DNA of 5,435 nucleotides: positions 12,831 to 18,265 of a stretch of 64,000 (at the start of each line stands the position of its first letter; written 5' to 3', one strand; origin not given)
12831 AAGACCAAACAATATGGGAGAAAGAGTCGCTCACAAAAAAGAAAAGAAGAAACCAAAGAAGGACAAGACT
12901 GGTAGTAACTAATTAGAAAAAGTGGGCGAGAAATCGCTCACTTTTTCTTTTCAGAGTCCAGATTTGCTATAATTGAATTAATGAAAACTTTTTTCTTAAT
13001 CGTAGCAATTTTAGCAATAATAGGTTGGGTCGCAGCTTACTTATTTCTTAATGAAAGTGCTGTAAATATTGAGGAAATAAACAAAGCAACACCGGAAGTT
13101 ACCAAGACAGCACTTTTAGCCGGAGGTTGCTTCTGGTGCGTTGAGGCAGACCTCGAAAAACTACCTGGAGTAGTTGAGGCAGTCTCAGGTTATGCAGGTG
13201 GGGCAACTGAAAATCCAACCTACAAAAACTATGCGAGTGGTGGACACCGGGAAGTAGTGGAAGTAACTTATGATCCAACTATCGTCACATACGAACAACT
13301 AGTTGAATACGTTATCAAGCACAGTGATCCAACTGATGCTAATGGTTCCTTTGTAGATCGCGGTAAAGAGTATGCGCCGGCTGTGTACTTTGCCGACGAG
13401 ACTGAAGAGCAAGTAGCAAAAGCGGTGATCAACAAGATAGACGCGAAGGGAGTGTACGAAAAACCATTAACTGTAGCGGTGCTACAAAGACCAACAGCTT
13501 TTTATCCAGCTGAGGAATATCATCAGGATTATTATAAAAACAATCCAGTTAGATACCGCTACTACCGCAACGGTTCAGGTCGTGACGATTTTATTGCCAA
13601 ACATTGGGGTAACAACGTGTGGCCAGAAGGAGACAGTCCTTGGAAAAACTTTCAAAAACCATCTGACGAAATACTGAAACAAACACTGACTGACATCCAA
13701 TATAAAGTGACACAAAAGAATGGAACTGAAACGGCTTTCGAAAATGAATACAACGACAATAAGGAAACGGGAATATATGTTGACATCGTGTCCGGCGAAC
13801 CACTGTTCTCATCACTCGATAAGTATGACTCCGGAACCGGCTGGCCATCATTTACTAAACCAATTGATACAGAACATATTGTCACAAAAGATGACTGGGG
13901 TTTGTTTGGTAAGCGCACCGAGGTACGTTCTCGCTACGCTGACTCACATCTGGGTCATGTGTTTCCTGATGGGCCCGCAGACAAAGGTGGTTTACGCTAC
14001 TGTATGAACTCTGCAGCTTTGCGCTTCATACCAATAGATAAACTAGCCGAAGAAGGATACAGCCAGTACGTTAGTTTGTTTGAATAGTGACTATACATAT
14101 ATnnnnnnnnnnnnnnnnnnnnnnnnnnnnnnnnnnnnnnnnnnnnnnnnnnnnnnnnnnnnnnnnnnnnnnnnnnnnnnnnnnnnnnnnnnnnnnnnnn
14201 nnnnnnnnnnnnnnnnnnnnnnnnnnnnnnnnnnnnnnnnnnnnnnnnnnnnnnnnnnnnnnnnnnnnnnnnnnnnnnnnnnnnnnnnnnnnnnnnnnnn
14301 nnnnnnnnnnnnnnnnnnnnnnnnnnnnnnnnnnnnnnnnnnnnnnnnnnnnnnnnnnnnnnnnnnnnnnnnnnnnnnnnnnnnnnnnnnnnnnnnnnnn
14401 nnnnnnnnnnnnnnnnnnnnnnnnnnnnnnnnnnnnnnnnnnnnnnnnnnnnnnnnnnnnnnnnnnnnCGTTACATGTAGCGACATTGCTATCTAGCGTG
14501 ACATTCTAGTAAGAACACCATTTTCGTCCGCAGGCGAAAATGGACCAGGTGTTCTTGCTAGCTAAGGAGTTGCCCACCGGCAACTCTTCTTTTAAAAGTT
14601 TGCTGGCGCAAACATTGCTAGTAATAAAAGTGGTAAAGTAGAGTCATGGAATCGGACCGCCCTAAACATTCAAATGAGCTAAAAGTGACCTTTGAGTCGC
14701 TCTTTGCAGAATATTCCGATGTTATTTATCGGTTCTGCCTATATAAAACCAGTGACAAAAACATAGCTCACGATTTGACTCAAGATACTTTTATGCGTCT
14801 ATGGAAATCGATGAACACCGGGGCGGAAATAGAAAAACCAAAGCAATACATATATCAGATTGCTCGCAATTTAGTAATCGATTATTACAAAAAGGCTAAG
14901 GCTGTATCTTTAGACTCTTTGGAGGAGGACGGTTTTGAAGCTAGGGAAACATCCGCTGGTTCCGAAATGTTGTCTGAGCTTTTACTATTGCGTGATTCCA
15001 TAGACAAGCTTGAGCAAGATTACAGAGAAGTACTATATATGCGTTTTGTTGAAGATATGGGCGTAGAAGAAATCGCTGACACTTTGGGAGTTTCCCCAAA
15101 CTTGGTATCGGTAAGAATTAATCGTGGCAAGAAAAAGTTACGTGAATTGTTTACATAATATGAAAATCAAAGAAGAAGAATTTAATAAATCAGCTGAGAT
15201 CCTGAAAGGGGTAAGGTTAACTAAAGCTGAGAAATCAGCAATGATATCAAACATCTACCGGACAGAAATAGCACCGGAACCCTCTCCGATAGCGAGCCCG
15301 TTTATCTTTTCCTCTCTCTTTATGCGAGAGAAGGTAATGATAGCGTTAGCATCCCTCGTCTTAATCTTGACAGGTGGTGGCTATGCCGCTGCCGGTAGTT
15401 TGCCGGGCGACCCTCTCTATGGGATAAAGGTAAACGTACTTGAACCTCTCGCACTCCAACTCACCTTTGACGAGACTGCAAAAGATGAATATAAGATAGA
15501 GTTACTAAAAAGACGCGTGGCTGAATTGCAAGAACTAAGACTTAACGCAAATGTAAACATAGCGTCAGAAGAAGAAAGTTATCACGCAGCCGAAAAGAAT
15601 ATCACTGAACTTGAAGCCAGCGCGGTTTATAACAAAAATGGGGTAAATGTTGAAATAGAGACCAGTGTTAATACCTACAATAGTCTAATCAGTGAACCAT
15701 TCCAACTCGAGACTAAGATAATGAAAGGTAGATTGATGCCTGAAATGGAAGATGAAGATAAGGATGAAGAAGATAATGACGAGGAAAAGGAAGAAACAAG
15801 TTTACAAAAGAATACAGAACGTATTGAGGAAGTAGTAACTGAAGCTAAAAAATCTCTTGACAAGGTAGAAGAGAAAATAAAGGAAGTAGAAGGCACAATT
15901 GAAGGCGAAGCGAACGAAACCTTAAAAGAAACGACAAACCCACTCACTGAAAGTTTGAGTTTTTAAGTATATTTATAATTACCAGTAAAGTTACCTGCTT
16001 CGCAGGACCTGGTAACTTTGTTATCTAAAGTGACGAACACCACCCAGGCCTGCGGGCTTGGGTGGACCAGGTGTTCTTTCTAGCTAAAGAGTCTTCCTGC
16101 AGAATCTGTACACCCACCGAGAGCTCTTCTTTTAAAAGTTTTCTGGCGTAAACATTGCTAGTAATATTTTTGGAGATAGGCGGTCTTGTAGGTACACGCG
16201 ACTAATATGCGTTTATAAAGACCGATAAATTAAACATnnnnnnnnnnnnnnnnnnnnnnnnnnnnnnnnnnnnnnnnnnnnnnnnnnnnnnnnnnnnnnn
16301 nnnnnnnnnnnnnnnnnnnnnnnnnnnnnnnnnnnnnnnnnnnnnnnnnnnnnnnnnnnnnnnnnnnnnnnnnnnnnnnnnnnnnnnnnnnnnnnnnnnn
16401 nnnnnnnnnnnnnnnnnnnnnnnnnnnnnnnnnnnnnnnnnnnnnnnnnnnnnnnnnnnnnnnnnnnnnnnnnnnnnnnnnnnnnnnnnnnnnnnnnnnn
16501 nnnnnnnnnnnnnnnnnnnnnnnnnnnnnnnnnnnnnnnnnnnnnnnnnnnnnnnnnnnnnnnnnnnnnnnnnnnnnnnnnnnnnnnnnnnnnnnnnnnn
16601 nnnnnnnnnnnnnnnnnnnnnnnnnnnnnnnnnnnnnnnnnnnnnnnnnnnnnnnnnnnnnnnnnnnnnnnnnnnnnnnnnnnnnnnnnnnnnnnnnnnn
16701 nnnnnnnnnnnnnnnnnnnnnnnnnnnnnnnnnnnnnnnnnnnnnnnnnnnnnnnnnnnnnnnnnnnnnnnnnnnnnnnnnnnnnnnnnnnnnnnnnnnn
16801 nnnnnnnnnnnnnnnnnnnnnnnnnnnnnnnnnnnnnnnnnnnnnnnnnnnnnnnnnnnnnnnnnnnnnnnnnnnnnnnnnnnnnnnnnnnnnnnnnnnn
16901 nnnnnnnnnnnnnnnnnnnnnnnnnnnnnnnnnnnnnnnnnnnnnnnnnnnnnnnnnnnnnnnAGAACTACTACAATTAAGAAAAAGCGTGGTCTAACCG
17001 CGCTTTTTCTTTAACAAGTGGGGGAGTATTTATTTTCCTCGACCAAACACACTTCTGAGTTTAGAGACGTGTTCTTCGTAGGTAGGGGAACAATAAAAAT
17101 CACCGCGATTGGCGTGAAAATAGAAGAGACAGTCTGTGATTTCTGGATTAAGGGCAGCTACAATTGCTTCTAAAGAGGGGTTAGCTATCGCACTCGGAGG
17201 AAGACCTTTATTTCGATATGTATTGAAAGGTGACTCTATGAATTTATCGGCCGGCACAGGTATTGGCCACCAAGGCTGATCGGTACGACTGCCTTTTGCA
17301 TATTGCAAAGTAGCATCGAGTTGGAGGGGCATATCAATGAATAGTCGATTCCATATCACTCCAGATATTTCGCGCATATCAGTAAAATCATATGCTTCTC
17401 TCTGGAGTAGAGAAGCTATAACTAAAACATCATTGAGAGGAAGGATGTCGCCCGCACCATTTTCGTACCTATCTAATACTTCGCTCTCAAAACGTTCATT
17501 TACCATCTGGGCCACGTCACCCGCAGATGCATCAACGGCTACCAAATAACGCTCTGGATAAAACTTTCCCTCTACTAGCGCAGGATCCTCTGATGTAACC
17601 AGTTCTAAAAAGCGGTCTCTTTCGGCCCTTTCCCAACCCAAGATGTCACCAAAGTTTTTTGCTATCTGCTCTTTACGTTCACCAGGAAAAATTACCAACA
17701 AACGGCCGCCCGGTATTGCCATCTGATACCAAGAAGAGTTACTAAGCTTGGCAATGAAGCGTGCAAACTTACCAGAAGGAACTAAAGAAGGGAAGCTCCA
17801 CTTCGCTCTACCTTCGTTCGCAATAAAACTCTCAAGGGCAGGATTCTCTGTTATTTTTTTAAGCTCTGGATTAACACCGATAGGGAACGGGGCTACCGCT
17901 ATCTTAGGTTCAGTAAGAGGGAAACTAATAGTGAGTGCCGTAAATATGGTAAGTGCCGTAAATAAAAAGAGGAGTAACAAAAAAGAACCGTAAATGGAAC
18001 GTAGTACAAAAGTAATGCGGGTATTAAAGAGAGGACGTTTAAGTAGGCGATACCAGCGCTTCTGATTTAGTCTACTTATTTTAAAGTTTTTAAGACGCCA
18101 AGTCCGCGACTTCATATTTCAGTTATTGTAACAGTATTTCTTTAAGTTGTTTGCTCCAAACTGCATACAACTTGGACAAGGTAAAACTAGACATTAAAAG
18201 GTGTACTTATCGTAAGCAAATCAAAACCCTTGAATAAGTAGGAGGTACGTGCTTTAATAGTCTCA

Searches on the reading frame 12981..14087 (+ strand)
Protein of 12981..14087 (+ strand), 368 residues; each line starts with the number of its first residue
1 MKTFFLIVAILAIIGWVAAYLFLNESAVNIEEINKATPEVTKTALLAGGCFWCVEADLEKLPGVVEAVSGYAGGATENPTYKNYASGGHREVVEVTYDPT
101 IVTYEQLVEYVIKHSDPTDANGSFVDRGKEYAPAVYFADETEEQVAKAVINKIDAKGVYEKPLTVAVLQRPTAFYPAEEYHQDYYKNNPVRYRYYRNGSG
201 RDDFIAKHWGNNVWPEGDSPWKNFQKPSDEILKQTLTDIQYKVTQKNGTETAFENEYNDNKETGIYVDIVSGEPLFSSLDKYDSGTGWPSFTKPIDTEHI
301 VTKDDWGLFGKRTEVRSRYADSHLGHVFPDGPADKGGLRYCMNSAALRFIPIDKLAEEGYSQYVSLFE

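Call 10: search_protein_families(library=pfam, proteins=[window:12981-14087:+])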
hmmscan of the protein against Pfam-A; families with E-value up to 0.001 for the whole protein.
window:12981-14087:+ (368 aa): 2 families
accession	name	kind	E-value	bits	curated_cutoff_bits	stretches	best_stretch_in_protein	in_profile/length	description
PF01625.27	PMSR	-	6.5e-51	173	23.7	1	43-193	1-152/153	Peptide methionine sulfoxide reductase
PF01641.26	SelR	-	1.6e-46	157.5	24.9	1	236-351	1-116/116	SelR domain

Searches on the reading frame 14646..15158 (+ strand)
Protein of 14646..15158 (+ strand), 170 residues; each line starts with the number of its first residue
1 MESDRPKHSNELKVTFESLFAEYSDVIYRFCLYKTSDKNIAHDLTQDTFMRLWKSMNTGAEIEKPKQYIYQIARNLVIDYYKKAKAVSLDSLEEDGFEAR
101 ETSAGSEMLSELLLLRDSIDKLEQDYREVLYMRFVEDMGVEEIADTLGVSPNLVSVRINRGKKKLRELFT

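Call 34: search_protein_families(library=pfam, proteins=[window:14646-15158:+], max_evalue=0.00001)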
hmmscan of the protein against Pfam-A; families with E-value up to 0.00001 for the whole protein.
window:14646-15158:+ (170 aa): 3 families
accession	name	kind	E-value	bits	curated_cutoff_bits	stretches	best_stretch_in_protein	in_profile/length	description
PF08281.18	Sigma70_r4_2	-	7.3e-15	54.8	25.7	1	113-165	2-54/54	Sigma-70, region 4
PF04542.20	Sigma70_r2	-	5.6e-14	52.1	24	1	19-85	1-69/71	Sigma-70 region 2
PF04545.22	Sigma70_r4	-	1.1e-09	38.1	24.1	1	119-167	2-50/50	Sigma-70, region 4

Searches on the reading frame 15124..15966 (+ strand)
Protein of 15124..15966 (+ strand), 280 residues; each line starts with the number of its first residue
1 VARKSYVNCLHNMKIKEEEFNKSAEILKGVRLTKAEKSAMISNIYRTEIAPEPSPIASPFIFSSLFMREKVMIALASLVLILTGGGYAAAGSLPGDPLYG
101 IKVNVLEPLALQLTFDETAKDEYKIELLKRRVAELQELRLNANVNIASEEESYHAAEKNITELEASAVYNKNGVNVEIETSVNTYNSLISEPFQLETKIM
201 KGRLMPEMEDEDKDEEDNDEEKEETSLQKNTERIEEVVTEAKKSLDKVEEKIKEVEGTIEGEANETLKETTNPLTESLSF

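Call 26: search_protein_families(library=pfam, proteins=[window:15124-15966:+], max_evalue=0.00001)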
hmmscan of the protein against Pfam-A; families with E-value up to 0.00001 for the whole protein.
window:15124-15966:+ (280 aa): 1 family
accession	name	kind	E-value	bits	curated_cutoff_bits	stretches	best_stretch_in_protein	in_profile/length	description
PF18915.5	DUF5667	-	3.2e-07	31.1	27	0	91-180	1-90/99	Domain of unknown function (DUF5667)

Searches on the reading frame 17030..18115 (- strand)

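Call 34: search_protein_families(library=pfam, proteins=[window:17030-18115:-], max_evalue=0.00001)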
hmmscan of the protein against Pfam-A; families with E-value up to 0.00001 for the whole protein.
window:17030-18115:- (361 aa): 1 family
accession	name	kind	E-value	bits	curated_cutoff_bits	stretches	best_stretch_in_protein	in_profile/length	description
PF02618.21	YceG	-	1.4e-44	153.1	32.4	1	118-352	55-272/275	YceG-like family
